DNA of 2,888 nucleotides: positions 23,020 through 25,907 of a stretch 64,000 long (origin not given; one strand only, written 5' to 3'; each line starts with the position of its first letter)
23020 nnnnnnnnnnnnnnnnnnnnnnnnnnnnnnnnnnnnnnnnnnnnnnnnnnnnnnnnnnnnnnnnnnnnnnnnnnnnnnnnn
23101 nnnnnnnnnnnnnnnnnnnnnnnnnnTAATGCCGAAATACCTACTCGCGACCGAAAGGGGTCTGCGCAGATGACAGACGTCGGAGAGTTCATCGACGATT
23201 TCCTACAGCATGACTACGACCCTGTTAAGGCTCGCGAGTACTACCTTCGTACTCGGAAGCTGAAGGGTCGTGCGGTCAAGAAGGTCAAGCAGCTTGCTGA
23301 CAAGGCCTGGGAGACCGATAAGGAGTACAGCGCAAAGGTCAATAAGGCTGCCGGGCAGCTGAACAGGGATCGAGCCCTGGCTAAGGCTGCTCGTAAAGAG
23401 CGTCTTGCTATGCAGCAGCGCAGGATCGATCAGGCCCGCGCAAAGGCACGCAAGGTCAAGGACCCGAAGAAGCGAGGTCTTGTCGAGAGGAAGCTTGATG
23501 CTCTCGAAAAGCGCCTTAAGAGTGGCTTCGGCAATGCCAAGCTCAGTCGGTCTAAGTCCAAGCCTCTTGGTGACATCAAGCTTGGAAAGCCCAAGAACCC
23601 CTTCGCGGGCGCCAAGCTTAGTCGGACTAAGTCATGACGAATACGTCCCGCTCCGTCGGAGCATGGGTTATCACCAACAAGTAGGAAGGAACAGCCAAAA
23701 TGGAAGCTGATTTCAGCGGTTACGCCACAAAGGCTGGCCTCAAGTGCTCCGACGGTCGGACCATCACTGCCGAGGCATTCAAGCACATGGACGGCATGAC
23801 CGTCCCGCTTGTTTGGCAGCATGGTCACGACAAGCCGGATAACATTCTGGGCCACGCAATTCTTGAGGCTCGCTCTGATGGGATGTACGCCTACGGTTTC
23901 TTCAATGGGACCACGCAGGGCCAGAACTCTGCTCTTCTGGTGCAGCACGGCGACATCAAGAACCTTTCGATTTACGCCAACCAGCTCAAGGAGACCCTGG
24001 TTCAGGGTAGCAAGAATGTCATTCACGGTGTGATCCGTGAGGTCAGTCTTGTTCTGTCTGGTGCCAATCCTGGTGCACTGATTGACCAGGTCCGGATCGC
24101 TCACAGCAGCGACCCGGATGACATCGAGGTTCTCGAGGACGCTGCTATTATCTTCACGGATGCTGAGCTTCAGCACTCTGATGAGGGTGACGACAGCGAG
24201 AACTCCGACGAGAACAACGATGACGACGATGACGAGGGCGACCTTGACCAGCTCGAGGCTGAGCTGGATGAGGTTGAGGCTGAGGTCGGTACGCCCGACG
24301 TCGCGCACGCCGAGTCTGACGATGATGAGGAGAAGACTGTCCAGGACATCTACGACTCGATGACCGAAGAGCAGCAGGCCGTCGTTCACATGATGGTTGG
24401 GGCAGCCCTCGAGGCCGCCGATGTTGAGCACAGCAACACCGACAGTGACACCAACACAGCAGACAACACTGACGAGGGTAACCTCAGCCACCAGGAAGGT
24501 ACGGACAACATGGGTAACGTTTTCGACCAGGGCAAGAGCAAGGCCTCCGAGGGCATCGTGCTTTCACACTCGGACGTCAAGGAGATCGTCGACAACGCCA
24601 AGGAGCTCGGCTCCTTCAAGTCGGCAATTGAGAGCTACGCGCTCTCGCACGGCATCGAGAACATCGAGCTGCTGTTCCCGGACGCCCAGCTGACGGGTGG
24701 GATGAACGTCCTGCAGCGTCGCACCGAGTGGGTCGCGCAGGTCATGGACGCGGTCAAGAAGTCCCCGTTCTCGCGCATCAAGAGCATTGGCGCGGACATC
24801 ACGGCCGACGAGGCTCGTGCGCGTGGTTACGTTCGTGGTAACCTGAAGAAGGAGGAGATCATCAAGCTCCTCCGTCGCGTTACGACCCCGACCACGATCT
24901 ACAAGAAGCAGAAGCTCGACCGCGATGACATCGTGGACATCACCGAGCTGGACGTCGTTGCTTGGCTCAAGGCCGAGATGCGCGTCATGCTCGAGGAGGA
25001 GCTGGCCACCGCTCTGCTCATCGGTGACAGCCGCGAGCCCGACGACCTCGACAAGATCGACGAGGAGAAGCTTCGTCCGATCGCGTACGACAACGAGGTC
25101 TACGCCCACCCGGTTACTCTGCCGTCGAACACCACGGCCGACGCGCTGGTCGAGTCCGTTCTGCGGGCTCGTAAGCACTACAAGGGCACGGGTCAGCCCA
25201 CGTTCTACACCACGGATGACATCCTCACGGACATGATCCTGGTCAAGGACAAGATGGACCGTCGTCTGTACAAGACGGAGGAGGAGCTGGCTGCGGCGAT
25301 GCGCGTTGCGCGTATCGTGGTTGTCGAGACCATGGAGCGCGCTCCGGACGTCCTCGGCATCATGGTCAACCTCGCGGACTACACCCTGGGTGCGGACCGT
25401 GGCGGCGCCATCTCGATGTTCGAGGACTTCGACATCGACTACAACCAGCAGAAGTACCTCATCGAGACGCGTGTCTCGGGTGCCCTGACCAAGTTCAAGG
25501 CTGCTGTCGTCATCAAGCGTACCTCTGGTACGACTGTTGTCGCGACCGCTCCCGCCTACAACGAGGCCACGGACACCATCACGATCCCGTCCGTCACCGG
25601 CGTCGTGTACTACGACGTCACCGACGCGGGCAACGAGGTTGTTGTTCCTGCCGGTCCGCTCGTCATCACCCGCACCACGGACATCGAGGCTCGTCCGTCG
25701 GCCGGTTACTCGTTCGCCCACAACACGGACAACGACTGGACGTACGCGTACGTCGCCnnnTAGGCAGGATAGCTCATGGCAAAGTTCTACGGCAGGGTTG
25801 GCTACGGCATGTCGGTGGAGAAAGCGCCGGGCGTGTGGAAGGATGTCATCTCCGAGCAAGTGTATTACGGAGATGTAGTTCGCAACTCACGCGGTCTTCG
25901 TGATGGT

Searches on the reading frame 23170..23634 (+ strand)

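Call 60: search_protein_families(library=phrogs, proteins=[window:23170-23634:+], max_evalue=0.001)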
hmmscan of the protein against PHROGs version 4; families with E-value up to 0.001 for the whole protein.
window:23170-23634:+ (155 aa): 2 families
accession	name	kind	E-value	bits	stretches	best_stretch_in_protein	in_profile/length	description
phrog_12541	-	unknown function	5.3e-11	43.8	1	11-98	5-92/173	-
phrog_11413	-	unknown function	4.1e-08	34.4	1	4-118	5-102/203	-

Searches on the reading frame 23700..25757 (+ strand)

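Call 17: search_protein_families(library=phrogs, proteins=[window:23700-25757:+], max_evalue=0.001)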
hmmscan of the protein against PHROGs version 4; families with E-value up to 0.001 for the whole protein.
window:23700-25757:+ (686 aa): 2 families
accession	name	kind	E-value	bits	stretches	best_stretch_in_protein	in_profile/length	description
phrog_3270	-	head and packaging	3.4e-232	773.4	1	2-639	4-600/603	head maturation protease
phrog_7080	-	head and packaging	1.8e-06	28.4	1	373-602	97-310/317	major head protein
